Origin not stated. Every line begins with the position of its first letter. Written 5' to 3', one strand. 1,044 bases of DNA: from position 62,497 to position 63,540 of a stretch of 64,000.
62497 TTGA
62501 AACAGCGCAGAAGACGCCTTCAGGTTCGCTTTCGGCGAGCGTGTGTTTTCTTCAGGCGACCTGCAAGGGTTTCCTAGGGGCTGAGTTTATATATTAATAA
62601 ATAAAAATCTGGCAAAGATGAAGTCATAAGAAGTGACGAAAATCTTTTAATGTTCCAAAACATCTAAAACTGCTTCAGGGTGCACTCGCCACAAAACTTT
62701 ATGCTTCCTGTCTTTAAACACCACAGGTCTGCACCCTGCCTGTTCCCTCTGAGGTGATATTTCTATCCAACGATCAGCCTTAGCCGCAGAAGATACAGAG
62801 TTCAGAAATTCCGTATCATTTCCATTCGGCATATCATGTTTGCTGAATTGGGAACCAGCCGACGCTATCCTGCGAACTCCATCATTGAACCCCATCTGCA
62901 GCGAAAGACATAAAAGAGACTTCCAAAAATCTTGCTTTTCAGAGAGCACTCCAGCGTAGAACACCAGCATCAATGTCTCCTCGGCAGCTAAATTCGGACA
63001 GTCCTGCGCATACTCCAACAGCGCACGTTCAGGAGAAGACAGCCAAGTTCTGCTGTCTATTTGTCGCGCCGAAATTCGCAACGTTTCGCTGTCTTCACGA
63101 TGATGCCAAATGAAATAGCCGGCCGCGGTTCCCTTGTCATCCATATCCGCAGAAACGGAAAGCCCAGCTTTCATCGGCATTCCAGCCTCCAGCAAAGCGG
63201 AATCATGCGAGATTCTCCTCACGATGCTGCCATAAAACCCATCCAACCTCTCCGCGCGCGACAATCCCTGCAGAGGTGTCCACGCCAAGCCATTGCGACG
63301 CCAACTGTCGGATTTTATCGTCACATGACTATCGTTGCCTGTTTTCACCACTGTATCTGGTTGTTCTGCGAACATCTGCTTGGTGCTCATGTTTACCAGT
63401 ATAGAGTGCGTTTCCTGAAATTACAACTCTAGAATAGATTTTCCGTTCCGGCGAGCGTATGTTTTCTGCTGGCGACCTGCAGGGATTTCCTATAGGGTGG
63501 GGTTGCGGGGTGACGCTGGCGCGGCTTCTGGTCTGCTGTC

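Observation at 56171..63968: Accessory island built from short gene cassettes separated by shuffled combinations of conserved non-coding modules (possible novel cassette-recombination scaffold)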

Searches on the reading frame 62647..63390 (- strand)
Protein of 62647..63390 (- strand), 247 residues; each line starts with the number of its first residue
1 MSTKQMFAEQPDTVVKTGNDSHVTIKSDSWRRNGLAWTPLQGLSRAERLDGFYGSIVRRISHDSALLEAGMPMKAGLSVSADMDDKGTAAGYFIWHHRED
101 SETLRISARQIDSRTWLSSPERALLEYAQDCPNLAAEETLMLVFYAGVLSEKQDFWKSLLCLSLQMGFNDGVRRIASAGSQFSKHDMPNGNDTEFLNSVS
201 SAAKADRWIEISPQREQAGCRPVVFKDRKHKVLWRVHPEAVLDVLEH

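Call 10: search_protein_families(library=pfam, max_evalue=0.01, proteins=[window:62647-63390:-])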
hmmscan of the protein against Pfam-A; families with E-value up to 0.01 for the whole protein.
window:62647-63390:- (247 aa): 0 families

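Call 12: find_encoding_contigs(protein=window:62647-63390:-, flank=10000, max_places=10)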
Protein window:62647-63390:- (247 aa): no gene with exactly this product is on record in the collection.

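Call 19: find_homologous_proteins(query=window:62647-63390:-)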
Query window:62647-63390:- (247 aa): 3 proteins with E <= 0.001 among 1051 candidates.
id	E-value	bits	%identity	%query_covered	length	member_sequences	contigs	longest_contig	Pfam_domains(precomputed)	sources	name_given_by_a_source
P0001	1.2e-157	541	98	98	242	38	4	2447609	-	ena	-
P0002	5.0e-99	349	68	90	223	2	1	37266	-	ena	-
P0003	1.0e-97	344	73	86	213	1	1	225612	-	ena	-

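Call 20: find_encoding_contigs(protein=P0001, flank=10000, max_places=10)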
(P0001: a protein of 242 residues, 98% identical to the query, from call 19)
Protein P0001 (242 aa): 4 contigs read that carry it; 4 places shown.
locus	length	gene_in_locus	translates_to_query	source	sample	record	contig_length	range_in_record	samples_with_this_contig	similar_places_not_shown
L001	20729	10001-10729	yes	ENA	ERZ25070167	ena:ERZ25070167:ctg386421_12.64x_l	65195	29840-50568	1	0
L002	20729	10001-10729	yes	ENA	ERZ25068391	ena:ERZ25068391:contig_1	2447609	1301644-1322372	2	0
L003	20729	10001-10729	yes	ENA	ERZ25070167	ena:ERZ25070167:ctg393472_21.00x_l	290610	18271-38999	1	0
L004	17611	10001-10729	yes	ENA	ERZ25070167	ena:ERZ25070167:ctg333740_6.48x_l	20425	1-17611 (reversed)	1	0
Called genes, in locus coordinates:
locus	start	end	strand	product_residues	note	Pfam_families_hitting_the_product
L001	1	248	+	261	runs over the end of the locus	PF21863:HTH_67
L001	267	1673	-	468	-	PF13433:Peripla_BP_5 (weak), PF13458:Peripla_BP_6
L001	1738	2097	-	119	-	-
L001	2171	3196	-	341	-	PF00324:AA_permease, PF13520:AA_permease_2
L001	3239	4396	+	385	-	PF00108:Thiolase_N, PF22691:Thiolase_C_1 (faint), PF02803:Thiolase_C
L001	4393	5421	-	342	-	PF02653:BPD_transp_2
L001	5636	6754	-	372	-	PF02653:BPD_transp_2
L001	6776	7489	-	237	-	PF00005:ABC_tran, PF13304:AAA_21 (faint)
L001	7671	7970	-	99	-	-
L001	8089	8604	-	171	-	PF00005:ABC_tran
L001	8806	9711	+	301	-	PF00378:ECH_1, PF16113:ECH_2, PF00378:ECH_1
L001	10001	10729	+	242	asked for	-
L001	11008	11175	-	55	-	-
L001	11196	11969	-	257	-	-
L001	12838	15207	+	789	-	-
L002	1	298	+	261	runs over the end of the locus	PF21863:HTH_67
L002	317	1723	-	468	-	PF13433:Peripla_BP_5 (weak), PF13458:Peripla_BP_6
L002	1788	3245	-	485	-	PF13520:AA_permease_2, PF00324:AA_permease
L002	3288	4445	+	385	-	PF00108:Thiolase_N, PF22691:Thiolase_C_1 (faint), PF02803:Thiolase_C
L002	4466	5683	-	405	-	PF02653:BPD_transp_2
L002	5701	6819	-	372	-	PF02653:BPD_transp_2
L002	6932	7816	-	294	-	PF00005:ABC_tran, PF13304:AAA_21 (faint)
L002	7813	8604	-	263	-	PF13191:AAA_16 (faint), PF00005:ABC_tran, PF13304:AAA_21 (faint)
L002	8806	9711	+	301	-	PF00378:ECH_1, PF16113:ECH_2, PF00378:ECH_1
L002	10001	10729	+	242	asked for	-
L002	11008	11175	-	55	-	-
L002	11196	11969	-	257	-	-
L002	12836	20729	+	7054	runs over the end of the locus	PF00560:LRR_1 (faint), PF12799:LRR_4 (faint), PF23598:LRR_14, PF13855:LRR_8 (weak), PF23598:LRR_14 (weak)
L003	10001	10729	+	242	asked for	-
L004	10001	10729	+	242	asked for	-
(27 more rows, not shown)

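Call 21: find_encoding_contigs(protein=P0002, flank=10000, max_places=5)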
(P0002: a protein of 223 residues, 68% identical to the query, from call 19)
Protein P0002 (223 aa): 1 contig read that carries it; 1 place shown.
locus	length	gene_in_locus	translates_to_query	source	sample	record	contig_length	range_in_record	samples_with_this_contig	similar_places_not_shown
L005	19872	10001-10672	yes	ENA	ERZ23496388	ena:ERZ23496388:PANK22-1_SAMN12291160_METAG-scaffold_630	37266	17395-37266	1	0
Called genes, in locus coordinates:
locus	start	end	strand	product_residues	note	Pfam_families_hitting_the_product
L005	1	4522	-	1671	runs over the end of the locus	-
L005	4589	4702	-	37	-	-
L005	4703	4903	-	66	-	PF04255:DUF433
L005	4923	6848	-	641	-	PF13399:LytR_C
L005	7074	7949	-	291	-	-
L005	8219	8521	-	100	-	-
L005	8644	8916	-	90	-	-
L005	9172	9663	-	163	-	-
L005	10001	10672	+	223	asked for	-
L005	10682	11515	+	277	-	PF08843:AbiEii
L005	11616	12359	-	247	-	-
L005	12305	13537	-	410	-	PF13399:LytR_C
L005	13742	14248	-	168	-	-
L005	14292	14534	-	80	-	-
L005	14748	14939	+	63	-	-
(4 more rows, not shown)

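Call 22: find_encoding_contigs(protein=P0003, flank=10000, max_places=5)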
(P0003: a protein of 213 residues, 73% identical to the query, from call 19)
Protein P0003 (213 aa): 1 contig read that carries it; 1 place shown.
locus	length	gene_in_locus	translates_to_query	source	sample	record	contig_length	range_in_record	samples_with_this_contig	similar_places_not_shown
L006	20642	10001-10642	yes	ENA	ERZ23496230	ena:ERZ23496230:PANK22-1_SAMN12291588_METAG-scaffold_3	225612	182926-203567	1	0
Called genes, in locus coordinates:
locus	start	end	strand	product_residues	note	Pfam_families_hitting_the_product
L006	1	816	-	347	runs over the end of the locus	PF01661:Macro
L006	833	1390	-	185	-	PF14487:DarT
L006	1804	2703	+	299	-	PF00106:adh_short, PF08659:KR, PF13561:adh_short_C2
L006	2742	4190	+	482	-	PF04909:Amidohydro_2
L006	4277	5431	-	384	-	-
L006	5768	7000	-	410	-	PF00067:p450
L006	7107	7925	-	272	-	PF13489:Methyltransf_23, PF08241:Methyltransf_11 (weak), PF08242:Methyltransf_12, PF13649:Methyltransf_25 (weak), PF13847:Methyltransf_31 (weak)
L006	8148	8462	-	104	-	-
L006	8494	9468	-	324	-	-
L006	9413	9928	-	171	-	PF00378:ECH_1, PF16113:ECH_2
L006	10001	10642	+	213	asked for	-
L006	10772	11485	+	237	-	PF08843:AbiEii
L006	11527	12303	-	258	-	PF00378:ECH_1, PF16113:ECH_2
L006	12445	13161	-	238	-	PF00106:adh_short, PF13561:adh_short_C2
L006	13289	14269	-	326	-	PF03446:NAD_binding_2, PF03807:F420_oxidored, PF14833:NAD_binding_11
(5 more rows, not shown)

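Call 28: find_homologous_proteins(query=L002:8806-9711:+, max_evalue=1e-40)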
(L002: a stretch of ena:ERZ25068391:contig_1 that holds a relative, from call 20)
Query L002:8806-9711:+ (301 aa): 273 proteins with E <= 1e-40 among 8000 candidates; the best 120 are listed.
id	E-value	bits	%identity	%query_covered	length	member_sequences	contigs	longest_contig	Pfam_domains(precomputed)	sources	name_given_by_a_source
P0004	2.9e-185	632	100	100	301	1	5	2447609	PF00378.26,PF16113.11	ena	-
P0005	4.9e-182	622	99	100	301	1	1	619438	PF00378.26,PF16113.11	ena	-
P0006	1.7e-171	587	97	95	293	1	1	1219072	PF00378.26,PF16113.11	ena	-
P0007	2.6e-161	554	93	95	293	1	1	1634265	PF00378.26,PF16113.11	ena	-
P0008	1.5e-159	548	90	95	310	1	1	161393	PF00378.26,PF16113.11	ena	-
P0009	4.3e-159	546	93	95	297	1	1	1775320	PF00378.26,PF16113.11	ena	-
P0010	6.6e-157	539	91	95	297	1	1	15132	PF00378.26,PF16113.11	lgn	-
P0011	6.7e-155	533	92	95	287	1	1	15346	PF00378.26,PF16113.11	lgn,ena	-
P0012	3.3e-154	530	90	95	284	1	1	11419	PF00378.26,PF16113.11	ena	-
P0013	8.9e-152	522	86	100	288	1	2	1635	PF00378.26,PF16113.11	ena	-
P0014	3.7e-151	520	90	95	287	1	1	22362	PF00378.26,PF16113.11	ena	-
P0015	7.7e-151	519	84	100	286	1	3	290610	PF00378.26,PF16113.11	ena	-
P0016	2.1e-149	515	88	95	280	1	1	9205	PF00378.26,PF16113.11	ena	-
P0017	6.6e-149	513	83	100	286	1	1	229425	PF00378.26,PF16113.11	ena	-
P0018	1.8e-147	508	83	100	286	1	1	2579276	PF00378.26,PF16113.11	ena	-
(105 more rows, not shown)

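Call 30: find_encoding_contigs(protein=P0006, flank=10000, max_places=4)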
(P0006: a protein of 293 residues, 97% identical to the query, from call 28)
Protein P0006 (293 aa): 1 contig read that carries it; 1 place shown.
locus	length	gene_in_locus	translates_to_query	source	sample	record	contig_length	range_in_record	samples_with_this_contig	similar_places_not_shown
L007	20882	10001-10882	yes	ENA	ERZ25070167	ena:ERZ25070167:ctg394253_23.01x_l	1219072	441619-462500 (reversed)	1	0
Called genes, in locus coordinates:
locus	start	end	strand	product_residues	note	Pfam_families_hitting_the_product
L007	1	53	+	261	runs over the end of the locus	PF21863:HTH_67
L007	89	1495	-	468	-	PF13433:Peripla_BP_5 (weak), PF13458:Peripla_BP_6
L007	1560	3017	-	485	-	PF13520:AA_permease_2, PF00324:AA_permease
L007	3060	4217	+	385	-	PF00108:Thiolase_N, PF22691:Thiolase_C_1 (faint), PF02803:Thiolase_C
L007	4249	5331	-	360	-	PF01381:HTH_3 (weak)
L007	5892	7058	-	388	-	PF02653:BPD_transp_2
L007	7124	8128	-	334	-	PF02653:BPD_transp_2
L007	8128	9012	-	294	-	PF00005:ABC_tran, PF13304:AAA_21 (faint)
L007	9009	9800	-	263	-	PF00005:ABC_tran, PF13304:AAA_21 (faint)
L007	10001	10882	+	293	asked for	PF00378:ECH_1, PF16113:ECH_2, PF00378:ECH_1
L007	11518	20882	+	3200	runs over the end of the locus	PF23274:DUF7077 (faint), PF02927:CelD_N (faint)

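Call 31: find_encoding_contigs(protein=P0018, flank=10000, max_places=4)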
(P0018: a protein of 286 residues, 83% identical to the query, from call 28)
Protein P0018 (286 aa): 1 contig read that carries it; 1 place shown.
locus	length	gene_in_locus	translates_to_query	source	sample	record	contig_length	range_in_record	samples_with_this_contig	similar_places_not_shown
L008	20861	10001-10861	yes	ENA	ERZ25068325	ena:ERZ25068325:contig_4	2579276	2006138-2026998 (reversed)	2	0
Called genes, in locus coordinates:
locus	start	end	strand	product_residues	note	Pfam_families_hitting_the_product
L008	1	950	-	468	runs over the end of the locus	PF13433:Peripla_BP_5 (weak), PF13458:Peripla_BP_6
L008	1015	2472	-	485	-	PF13520:AA_permease_2, PF00324:AA_permease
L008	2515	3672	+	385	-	PF00108:Thiolase_N, PF22691:Thiolase_C_1 (faint), PF02803:Thiolase_C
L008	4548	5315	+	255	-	PF13635:DUF4143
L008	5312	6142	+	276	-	-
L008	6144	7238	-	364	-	PF02653:BPD_transp_2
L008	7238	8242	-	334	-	PF02653:BPD_transp_2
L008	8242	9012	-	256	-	PF00005:ABC_tran, PF13304:AAA_21 (faint)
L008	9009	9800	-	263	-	PF00005:ABC_tran, PF13304:AAA_21 (faint)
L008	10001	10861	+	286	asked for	PF00378:ECH_1, PF16113:ECH_2, PF00378:ECH_1, PF16113:ECH_2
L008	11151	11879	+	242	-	-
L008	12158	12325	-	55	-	-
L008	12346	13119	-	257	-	-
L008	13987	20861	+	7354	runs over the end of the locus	PF02927:CelD_N (faint), PF00560:LRR_1 (faint), PF12799:LRR_4 (faint), PF23598:LRR_14 (weak), PF13855:LRR_8 (weak)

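Call 32: find_encoding_contigs(protein=P0005, flank=10000, max_places=4)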
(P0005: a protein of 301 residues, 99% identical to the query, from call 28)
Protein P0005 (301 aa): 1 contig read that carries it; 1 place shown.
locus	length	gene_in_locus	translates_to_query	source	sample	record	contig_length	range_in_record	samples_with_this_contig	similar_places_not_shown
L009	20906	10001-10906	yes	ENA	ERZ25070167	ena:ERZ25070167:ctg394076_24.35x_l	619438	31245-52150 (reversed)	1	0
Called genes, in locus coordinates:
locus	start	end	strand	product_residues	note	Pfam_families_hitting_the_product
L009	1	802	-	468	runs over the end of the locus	PF13433:Peripla_BP_5 (weak), PF13458:Peripla_BP_6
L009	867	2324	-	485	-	PF13520:AA_permease_2, PF00324:AA_permease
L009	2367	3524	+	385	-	PF00108:Thiolase_N, PF22691:Thiolase_C_1 (faint), PF02803:Thiolase_C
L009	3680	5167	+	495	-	PF13173:AAA_14, PF13635:DUF4143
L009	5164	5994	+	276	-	-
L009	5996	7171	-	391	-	PF02653:BPD_transp_2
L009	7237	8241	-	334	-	PF02653:BPD_transp_2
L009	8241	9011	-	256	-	PF00005:ABC_tran, PF13304:AAA_21 (faint)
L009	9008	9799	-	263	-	PF13191:AAA_16 (faint), PF00005:ABC_tran, PF13304:AAA_21 (faint)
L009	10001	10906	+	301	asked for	PF00378:ECH_1, PF16113:ECH_2, PF00378:ECH_1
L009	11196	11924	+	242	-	-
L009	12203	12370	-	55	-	-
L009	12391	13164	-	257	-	-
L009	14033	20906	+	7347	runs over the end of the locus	PF02927:CelD_N (faint), PF00560:LRR_1 (faint), PF12799:LRR_4 (faint), PF13855:LRR_8 (faint), PF23598:LRR_14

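Call 35: find_related_loci(query=P0004, collection=genome_contigs, flank=10000)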
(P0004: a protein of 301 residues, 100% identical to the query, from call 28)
Query P0004 (301 aa) in genome_contigs; peptide patterns used: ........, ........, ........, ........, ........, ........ (x = any residue, [..] = any of these).
101 stretches matched a pattern; 5 encode a relative of the query (tblastn E <= 1e-3); 5 distinct loci.
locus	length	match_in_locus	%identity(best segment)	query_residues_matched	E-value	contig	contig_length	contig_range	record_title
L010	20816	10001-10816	72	1-287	6e-122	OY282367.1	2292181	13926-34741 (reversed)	MAG: uncultured Acidimicrobiales bacterium genome assembly, chromosome: 1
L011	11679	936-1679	52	3-286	6e-89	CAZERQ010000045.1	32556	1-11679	MAG TPA_asm: uncultured Acidimicrobiales bacterium isolate SRP338948_co1_49 genome assembly, contig: k141_502253, whole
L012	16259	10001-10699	60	3-286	1e-48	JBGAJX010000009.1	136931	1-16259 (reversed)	MAG: Marmoricola sp. isolate MAG_AAO_H125.61 AAOH125-61_opera_contig_539, whole genome shotgun sequence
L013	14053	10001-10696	55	4-286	1e-45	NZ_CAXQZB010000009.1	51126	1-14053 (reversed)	MAG: Nocardioides sp. isolate CJ01B_8.60_sub k141_1624493, whole genome shotgun sequence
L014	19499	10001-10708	39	1-286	4e-44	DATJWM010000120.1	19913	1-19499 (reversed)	MAG TPA_asm: Mycobacteriales bacterium isolate SMAG_U15099 k141_1494963, whole genome shotgun sequence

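Call 40: search_protein_families(library=padloc, max_evalue=0.01, proteins=[window:62647-63390:-, L002:11196-11969:-])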
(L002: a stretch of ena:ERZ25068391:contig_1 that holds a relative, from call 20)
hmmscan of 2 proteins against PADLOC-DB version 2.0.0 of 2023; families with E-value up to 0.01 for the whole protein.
window:62647-63390:- (247 aa): 0 families

L002:11196-11969:- (257 aa): 0 families

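Call 41: search_protein_families(library=phrogs, max_evalue=0.01, proteins=[window:62647-63390:-, L002:11196-11969:-])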
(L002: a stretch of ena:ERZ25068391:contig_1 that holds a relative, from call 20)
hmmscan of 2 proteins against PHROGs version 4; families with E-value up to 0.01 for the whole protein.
window:62647-63390:- (247 aa): 0 families

L002:11196-11969:- (257 aa): 0 families

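Call 55: search_protein_families(library=pfam, max_evalue=0.1, proteins=[L016:15288-15905:-, L016:16109-16588:+, L016:16898-17398:+, L016:18517-19059:+, L016:19468-20040:-, L016:14537-15070:-, L016:14215-14412:-, L016:12269-12793:-, L002:11196-11969:-, L016:20843-21514:+])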
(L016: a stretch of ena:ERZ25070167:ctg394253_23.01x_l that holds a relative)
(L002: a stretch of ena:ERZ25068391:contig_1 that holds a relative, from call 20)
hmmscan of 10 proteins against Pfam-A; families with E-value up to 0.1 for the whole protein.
L016:15288-15905:- (205 aa): 0 families

L016:16109-16588:+ (159 aa): 1 family
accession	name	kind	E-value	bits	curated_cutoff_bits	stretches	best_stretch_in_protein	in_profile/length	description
PF05010.19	TACC_C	-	0.067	13.4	29.9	0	83-155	92-165/201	Transforming acidic coiled-coil-containing protein (TACC), C-terminal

L016:16898-17398:+ (166 aa): 0 families

L016:18517-19059:+ (180 aa): 0 families

L016:19468-20040:- (190 aa): 0 families

L016:14537-15070:- (177 aa): 0 families

L016:14215-14412:- (65 aa): 1 family
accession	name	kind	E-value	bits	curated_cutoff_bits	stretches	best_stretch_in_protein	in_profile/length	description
PF22729.1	NCH3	-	0.0025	18.1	27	1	17-61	3-48/74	NACHT C-terminal Helical domain 3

L016:12269-12793:- (174 aa): 1 family
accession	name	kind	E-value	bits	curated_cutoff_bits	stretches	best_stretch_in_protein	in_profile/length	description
PF09946.14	DUF2178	-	0.065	13.8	22.8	0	31-74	56-99/104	Predicted membrane protein (DUF2178)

L002:11196-11969:- (257 aa): 0 families

L016:20843-21514:+ (223 aa): 1 family
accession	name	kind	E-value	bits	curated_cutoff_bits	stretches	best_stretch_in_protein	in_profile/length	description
PF05671.16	GETHR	-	0.03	14.1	22.4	1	146-162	1-17/25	GETHR pentapeptide repeat (5 copies)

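Call 91: search_protein_families(library=pfam, max_evalue=5, proteins=[window:62647-63390:-])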
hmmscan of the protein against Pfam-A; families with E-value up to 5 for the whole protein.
window:62647-63390:- (247 aa): 0 families

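Call 99: predict_structure(alignment_id=A6)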
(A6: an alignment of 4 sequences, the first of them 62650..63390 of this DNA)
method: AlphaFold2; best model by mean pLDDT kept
length: 247 residues; sequences in the alignment: 4
mean_pLDDT: 39.1   pTM: 0.31
mean pLDDT of the five models: 39.1, 37.0, 36.3, 36.1, 34.6
residues with pLDDT >= 90: 0; 70-90: 0; 50-70: 41; < 50: 206
segments of 3 or more residues with pLDDT < 50: 1-94, 97-104, 106-111, 113-123, 130-134, 147-150, 170-247
pLDDT, mean of each block of 10 residues (from residue 1): 28 28 34 32 36 36 33 34 37 48 48 44 51 52 50 58 58 44 33 38 28 29 34 33 26
secondary structure, 60 per line:
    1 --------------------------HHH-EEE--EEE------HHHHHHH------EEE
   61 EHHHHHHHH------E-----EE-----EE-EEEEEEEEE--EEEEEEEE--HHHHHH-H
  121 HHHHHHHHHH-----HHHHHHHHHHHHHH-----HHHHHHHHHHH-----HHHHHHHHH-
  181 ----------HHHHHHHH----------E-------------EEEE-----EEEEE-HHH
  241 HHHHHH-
elements in order: E31-33 E36-38 H45-51 E58-61 H62-69 E92-100 E103-110 H113-118 H120-130 H136-149 H155-165 H171-179 H191-198 E223-226 E232-236 H238-246
